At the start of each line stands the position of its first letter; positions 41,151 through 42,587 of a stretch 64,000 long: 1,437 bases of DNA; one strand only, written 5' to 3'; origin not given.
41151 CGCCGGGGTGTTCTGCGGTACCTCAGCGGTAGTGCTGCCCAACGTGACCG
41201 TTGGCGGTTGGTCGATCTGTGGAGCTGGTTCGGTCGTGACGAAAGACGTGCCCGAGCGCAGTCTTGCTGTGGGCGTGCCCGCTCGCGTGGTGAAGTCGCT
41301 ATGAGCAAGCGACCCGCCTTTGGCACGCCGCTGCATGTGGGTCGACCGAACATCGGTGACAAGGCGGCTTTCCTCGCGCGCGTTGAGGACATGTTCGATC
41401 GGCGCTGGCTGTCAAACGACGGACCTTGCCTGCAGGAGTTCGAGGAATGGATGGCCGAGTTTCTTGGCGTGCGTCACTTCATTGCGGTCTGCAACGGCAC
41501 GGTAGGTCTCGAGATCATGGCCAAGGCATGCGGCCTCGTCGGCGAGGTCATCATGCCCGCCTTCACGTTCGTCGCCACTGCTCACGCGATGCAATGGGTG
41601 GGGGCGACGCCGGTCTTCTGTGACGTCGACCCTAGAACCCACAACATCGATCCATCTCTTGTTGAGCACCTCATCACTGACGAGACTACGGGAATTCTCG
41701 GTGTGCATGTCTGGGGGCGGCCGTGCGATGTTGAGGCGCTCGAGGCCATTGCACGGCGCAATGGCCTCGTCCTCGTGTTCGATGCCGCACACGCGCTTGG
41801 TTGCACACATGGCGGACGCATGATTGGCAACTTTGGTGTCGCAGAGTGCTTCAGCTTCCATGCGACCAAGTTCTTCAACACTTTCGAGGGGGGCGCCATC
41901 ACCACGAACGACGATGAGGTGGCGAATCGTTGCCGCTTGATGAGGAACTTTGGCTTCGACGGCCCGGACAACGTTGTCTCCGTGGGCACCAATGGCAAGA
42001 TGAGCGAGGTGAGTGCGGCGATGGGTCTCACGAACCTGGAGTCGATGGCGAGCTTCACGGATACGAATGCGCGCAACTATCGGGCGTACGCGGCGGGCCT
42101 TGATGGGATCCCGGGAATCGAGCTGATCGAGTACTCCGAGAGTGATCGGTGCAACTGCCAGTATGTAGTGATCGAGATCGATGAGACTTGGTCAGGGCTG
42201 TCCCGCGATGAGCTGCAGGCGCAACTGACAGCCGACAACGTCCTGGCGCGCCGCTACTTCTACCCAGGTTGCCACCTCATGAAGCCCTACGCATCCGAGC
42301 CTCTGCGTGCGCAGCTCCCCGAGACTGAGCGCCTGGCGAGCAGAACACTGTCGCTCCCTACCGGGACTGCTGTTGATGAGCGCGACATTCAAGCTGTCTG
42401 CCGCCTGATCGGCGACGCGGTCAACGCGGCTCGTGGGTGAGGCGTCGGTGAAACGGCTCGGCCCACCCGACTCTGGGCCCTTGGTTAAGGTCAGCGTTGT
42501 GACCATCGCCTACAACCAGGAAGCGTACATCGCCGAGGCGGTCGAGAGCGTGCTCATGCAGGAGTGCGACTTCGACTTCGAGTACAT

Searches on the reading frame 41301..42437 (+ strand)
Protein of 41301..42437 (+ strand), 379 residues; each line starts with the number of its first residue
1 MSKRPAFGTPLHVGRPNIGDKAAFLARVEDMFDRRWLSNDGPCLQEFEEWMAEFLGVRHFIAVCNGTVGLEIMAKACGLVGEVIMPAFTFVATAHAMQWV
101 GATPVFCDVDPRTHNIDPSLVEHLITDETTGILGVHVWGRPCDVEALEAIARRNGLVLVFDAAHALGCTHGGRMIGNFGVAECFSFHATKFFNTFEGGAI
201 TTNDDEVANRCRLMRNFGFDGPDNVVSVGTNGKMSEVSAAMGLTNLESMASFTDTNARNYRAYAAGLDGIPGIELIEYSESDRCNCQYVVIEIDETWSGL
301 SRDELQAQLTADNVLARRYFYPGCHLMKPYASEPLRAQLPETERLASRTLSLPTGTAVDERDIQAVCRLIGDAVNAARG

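Call 37: search_solved_structures(query=window:41301-42437:+, max_evalue=1e-20)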
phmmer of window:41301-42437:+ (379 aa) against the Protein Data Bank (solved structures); distinct sequences matched with E-value up to 1e-20: 50.
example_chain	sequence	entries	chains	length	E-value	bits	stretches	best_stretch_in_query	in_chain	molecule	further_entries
2po3_A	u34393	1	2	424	1.7e-121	408.6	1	6-370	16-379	4-dehydrase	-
3bn1_A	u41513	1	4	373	9.7e-56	192.2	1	30-368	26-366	Perosamine synthetase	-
3dr7_A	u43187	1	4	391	1.1e-55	192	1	30-368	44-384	Putative perosamine synthetase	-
3dr4_A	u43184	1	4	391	7.8e-55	189.2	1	30-368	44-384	Putative perosamine synthetase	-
7b0m_AAA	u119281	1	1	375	4e-51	177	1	11-357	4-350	Sugar aminotransferase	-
8sng_A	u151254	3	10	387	3.5e-48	167.3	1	13-366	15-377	UDP-4-amino-4-deoxy-L-arabinose--oxoglutarate aminotransferase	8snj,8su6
7b0d_A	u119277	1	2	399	1.2e-47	165.6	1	28-372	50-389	Glutamine--scyllo-inositol transaminase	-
3frk_A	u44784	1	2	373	8.3e-47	162.8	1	27-367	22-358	QdtB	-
3nyu_A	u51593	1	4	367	1.3e-46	162.1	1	41-370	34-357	Aminotransferase WbpE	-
4lc3_A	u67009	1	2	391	1.4e-46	162.1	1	15-369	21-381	Putative UDP-4-amino-4-deoxy-l-arabinose--oxoglutarate aminotransferase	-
3nu7_A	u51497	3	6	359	1.7e-46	161.8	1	41-369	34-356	Aminotransferase WbpE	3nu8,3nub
3nys_A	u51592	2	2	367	7.7e-46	159.6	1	41-370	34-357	Aminotransferase WbpE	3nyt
2oga_A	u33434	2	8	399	7e-45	156.4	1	25-360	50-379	Transaminase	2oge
8gyh_B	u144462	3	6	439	1.9e-42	148.4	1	26-286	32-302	DegT/DnrJ/EryC1/StrS family aminotransferase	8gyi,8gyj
1mdo_A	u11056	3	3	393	4.8e-42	147.1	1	14-367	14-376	ArnB aminotransferase | UDP-4-amino-4-deoxy-L-arabinose--oxoglutarate aminotransferase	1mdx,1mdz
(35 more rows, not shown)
